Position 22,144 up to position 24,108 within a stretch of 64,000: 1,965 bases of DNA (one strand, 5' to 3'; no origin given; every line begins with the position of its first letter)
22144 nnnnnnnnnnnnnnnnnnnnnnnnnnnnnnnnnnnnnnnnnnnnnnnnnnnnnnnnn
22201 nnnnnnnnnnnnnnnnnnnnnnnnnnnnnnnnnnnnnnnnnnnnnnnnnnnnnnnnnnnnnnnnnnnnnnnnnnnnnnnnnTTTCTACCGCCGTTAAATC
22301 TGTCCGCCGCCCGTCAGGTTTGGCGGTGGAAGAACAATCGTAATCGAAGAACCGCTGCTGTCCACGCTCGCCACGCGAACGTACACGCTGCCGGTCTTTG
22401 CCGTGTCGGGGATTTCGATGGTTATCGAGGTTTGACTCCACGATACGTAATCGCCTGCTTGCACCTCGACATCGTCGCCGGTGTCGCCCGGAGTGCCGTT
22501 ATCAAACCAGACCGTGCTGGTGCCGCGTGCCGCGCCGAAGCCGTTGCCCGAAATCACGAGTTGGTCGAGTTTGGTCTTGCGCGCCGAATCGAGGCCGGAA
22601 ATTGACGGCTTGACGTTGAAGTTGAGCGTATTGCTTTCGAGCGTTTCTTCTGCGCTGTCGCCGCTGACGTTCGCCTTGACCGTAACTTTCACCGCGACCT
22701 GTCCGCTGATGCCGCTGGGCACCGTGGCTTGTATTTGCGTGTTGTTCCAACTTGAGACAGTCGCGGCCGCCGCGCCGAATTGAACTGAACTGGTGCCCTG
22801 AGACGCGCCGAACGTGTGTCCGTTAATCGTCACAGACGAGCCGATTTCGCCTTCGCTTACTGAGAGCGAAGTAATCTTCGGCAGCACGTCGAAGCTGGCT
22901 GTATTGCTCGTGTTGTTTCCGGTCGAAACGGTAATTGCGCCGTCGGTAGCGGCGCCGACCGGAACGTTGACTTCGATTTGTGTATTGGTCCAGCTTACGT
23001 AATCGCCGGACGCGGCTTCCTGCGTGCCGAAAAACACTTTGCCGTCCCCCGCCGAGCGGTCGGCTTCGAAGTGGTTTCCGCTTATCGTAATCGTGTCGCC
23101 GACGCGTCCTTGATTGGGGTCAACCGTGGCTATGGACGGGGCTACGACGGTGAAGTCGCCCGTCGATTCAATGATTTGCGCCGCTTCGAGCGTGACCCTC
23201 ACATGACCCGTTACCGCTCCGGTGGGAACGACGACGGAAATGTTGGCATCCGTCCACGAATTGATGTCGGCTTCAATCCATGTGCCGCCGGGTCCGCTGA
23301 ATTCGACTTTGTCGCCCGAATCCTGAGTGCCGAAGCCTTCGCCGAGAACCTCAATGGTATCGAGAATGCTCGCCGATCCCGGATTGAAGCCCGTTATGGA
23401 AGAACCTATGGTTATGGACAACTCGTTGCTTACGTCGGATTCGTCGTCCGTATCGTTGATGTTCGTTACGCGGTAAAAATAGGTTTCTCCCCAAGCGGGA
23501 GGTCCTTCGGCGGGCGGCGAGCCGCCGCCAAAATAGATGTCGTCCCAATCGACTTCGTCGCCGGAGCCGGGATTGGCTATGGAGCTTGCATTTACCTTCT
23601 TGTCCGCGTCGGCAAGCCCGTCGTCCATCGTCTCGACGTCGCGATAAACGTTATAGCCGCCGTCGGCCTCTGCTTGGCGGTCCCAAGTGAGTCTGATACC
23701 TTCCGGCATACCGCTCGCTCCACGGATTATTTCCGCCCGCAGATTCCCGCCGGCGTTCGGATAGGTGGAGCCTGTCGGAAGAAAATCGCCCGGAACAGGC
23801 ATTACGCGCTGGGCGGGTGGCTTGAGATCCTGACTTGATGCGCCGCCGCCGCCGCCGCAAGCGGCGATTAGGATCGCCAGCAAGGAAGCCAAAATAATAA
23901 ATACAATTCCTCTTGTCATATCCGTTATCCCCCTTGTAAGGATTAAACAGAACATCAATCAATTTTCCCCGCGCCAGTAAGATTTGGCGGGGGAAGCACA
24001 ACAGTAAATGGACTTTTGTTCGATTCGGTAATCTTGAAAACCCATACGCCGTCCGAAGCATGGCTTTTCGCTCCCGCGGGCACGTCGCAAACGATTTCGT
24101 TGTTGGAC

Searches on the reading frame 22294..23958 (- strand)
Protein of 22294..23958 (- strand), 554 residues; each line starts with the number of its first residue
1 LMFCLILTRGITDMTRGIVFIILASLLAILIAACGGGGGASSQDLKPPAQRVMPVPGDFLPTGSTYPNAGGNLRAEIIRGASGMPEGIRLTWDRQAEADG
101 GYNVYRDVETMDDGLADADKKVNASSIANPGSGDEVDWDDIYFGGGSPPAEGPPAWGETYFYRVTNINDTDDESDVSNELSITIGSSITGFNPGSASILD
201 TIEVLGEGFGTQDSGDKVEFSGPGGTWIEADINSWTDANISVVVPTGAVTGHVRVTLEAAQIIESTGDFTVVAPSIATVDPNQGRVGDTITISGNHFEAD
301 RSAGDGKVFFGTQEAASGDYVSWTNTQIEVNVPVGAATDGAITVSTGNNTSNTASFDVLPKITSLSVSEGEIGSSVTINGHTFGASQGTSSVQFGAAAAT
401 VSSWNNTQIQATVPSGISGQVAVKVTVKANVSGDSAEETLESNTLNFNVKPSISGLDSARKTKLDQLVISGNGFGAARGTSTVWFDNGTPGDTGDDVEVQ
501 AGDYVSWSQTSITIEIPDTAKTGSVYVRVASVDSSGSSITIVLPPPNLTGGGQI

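Call 8: search_protein_families(library=pfam, proteins=[window:22294-23958:-], max_evalue=0.1)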
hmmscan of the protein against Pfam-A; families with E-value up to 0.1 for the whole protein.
window:22294-23958:- (554 aa): 4 families
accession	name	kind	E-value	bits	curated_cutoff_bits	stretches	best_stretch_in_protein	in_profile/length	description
PF01833.30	TIG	-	1.4e-30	105.6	20.9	4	360-431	1-73/84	IPT/TIG domain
PF20144.5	TIG_SUH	-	0.0012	19.5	24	0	274-323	2-45/94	TIG domain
PF20009.4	GEVED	-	0.0066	17.7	24.4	1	495-536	17-58/78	GEVED domain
PF14545.12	DBB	-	0.022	15.1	22.2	0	399-433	43-77/139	Dof, BCAP, and BANK (DBB) motif,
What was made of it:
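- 22294..23919 (-): 541-aa TIG/IPT lipoprotein (lipobox IAAC). It is a paralogue of the dockerin protein but ends in the tail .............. instead of a dockerin. Pfam TIG 105.6 bits, 4 stretches (call 8).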

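Call 38: search_protein_families(library=ncbifam, proteins=[window:22294-23958:-], max_evalue=0.1)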
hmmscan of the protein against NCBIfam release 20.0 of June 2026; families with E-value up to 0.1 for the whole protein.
window:22294-23958:- (554 aa): 2 families
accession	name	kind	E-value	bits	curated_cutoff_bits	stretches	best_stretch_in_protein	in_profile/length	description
NF047769.1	LIC10067_lipo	equivalog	2.4e-10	40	200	2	359-424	43-111/239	LIC10067 family putative lipoprotein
NF058595.1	invert_tail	domain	0.044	14.1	37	1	3-43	39-81/113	lipo-invert putative C-terminal anchoring domain-containing protein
